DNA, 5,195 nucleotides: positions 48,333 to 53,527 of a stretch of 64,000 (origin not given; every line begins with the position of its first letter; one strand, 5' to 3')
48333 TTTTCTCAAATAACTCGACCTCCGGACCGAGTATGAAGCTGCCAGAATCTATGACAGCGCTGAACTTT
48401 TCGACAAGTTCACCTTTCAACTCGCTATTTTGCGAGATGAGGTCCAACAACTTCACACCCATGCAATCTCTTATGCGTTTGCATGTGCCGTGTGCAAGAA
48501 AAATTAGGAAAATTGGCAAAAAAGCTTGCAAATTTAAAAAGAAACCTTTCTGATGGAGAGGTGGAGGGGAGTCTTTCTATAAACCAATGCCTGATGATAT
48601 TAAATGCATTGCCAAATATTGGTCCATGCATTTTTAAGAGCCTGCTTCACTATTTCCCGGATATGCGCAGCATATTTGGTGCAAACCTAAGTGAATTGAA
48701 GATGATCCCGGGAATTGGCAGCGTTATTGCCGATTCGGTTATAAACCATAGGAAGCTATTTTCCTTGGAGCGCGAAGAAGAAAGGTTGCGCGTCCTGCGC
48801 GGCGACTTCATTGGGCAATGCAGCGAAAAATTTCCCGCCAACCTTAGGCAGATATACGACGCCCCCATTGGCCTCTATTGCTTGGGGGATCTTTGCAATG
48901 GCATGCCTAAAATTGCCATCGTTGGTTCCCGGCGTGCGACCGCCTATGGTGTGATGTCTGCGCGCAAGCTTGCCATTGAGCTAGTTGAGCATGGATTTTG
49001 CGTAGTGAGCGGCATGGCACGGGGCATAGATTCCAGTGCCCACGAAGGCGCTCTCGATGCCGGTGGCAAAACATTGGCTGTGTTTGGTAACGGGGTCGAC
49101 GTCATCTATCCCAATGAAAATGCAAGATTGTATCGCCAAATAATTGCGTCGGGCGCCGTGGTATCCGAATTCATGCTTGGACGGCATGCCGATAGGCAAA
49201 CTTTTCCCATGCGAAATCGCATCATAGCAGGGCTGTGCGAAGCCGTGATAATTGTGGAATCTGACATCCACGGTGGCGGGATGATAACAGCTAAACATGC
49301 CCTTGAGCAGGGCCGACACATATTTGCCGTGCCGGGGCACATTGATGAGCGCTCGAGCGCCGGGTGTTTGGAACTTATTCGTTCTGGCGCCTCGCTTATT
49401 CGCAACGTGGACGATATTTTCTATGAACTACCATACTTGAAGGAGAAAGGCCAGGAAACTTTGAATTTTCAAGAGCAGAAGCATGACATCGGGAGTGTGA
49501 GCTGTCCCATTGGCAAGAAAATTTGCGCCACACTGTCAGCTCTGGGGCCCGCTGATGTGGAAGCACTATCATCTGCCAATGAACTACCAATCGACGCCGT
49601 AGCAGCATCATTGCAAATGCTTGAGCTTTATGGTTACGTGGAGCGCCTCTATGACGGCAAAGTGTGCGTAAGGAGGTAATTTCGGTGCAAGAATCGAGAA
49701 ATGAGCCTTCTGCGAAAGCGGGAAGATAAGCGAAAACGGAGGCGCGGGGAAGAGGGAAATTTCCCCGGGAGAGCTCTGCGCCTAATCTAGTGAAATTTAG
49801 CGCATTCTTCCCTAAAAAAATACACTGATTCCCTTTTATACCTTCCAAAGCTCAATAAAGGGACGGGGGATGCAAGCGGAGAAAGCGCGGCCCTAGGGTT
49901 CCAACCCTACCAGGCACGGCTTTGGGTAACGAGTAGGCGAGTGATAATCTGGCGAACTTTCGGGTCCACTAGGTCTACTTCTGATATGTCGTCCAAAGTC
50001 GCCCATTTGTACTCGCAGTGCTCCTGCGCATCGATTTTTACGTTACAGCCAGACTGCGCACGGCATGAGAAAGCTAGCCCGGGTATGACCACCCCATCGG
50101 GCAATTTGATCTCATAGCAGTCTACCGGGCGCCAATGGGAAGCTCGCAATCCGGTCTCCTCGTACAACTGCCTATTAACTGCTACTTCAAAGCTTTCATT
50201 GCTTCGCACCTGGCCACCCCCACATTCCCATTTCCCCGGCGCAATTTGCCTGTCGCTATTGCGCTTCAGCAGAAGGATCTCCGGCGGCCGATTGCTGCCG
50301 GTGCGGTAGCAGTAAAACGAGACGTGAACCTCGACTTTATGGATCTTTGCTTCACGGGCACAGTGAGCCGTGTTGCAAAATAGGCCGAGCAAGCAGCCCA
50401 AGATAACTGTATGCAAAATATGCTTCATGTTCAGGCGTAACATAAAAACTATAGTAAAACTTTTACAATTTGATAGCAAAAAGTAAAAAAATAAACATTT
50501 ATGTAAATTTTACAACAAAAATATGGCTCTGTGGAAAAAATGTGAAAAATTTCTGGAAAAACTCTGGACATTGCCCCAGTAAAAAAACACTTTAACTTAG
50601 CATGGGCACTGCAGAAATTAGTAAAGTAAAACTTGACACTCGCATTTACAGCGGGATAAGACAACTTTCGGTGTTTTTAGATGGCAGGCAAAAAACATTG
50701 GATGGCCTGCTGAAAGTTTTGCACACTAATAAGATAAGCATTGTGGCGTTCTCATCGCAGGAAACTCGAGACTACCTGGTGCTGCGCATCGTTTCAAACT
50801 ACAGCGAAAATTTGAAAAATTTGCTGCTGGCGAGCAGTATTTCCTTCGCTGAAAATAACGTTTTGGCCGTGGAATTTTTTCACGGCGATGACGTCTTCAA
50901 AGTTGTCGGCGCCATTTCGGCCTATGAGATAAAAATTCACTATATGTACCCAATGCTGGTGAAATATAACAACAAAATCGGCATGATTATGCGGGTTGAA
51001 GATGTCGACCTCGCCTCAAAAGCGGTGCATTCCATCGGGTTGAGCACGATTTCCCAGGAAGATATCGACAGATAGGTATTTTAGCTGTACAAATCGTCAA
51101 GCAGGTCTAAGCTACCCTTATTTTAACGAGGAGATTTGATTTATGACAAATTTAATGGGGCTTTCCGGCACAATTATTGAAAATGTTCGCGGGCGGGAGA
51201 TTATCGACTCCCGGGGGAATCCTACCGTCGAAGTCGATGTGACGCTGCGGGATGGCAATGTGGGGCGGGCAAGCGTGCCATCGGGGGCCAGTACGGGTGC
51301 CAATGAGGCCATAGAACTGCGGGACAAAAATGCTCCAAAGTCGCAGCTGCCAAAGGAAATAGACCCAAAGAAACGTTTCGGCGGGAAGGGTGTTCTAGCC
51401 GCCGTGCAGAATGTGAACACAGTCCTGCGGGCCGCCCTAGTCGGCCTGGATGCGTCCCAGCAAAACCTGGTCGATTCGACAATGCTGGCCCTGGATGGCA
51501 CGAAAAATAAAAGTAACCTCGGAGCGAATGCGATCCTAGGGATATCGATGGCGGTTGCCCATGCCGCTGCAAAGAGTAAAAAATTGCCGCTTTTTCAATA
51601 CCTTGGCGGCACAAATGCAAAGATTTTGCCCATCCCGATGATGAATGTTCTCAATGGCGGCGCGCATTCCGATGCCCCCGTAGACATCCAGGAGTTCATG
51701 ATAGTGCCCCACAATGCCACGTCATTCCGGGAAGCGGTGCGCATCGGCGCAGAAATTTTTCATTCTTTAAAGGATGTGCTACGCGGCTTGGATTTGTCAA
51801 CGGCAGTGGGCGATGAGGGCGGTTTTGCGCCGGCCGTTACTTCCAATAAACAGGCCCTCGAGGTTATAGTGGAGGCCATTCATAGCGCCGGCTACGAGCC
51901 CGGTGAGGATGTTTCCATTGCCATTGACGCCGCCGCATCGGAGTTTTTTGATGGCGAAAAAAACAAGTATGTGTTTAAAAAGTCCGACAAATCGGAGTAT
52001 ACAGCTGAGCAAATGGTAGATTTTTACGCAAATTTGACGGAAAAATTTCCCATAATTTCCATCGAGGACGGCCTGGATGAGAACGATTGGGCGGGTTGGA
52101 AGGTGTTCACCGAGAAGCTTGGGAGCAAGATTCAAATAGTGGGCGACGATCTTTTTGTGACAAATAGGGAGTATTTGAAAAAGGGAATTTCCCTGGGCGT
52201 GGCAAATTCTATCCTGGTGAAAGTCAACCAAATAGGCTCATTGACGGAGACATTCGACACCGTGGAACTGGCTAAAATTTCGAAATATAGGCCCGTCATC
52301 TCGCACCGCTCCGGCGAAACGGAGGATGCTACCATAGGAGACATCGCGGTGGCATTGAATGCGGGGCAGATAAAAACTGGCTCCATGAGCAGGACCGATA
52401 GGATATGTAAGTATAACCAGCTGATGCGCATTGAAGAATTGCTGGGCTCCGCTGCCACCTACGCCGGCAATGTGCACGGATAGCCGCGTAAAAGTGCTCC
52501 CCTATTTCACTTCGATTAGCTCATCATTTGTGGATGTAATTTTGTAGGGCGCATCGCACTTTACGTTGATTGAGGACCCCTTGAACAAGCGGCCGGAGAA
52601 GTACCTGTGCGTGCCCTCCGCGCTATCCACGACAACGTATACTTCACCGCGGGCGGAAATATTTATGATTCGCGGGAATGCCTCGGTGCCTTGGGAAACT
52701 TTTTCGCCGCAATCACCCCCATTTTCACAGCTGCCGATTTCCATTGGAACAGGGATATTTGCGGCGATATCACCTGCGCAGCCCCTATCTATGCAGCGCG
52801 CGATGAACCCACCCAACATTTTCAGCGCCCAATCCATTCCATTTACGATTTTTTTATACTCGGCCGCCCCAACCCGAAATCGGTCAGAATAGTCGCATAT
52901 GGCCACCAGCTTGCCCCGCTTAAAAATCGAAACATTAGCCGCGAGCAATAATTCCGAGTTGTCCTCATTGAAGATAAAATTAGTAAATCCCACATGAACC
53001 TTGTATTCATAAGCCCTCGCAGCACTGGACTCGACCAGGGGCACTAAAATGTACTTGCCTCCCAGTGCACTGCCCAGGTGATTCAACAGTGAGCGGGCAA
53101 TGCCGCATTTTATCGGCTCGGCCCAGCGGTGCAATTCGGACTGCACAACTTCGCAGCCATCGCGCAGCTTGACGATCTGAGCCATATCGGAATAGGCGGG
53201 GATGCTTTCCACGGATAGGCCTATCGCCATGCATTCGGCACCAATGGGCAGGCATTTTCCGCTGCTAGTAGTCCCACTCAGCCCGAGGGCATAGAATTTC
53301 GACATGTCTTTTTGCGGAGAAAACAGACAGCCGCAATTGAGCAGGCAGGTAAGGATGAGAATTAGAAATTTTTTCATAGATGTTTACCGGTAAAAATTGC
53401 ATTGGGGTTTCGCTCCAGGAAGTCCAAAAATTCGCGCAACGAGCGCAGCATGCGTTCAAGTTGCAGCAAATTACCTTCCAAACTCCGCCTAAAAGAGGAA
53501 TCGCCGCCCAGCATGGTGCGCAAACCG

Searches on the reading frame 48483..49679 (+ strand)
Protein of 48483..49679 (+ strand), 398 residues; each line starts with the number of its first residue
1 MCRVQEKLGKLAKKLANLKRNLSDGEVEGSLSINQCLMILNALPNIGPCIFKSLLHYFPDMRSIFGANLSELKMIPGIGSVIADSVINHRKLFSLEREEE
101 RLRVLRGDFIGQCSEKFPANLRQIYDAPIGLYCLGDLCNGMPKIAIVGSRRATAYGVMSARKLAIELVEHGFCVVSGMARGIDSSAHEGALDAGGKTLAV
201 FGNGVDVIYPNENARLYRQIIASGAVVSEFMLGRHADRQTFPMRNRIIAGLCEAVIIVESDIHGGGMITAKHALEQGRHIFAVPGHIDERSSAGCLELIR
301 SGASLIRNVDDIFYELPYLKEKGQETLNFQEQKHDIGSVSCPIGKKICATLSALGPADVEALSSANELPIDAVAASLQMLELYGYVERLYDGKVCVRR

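Call 45: search_protein_families(library=pfam, proteins=[window:48483-49679:+], max_evalue=0.001)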
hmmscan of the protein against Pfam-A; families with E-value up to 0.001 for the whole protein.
window:48483-49679:+ (398 aa): 5 families
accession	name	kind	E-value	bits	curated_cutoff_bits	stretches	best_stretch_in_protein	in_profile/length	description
PF02481.21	DNA_processg_A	-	2.9e-71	239.5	29.6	1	109-307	9-211/212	DNA recombination-mediator protein A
PF12826.13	HHH_2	-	2.4e-06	28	27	1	43-88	8-53/64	Helix-hairpin-helix motif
PF18306.6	LDcluster4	-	9e-05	22.6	26.3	0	143-200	3-61/151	SLOG cluster4 family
PF17782.7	DprA_WH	-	0.00017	22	22.9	1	350-391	20-60/61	DprA winged helix domain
PF14520.12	HHH_5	-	0.00025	21.9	27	0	40-88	4-53/57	Helix-hairpin-helix domain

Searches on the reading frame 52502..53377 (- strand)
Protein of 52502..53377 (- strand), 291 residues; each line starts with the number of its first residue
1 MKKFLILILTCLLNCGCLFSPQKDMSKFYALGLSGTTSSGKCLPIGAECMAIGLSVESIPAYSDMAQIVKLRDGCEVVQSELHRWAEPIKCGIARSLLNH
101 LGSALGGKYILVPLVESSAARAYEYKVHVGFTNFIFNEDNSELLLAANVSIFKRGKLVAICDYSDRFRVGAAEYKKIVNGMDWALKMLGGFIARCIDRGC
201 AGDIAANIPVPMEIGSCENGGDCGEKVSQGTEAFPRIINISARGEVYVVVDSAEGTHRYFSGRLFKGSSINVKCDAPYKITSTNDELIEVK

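Call 5: search_protein_families(library=pfam, proteins=[window:52502-53377:-], max_evalue=0.01)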
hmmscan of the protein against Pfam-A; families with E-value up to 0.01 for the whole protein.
window:52502-53377:- (291 aa): 1 family
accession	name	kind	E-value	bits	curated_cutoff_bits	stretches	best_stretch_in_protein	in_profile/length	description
PF03886.18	ABC_trans_aux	-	3.3e-12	46.7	26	1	52-193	21-161/161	ABC-type transport auxiliary lipoprotein component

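Call 6: search_protein_families(library=ncbifam, proteins=[window:52502-53377:-], max_evalue=0.01)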
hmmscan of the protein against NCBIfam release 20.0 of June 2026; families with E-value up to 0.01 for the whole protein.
window:52502-53377:- (291 aa): 0 families
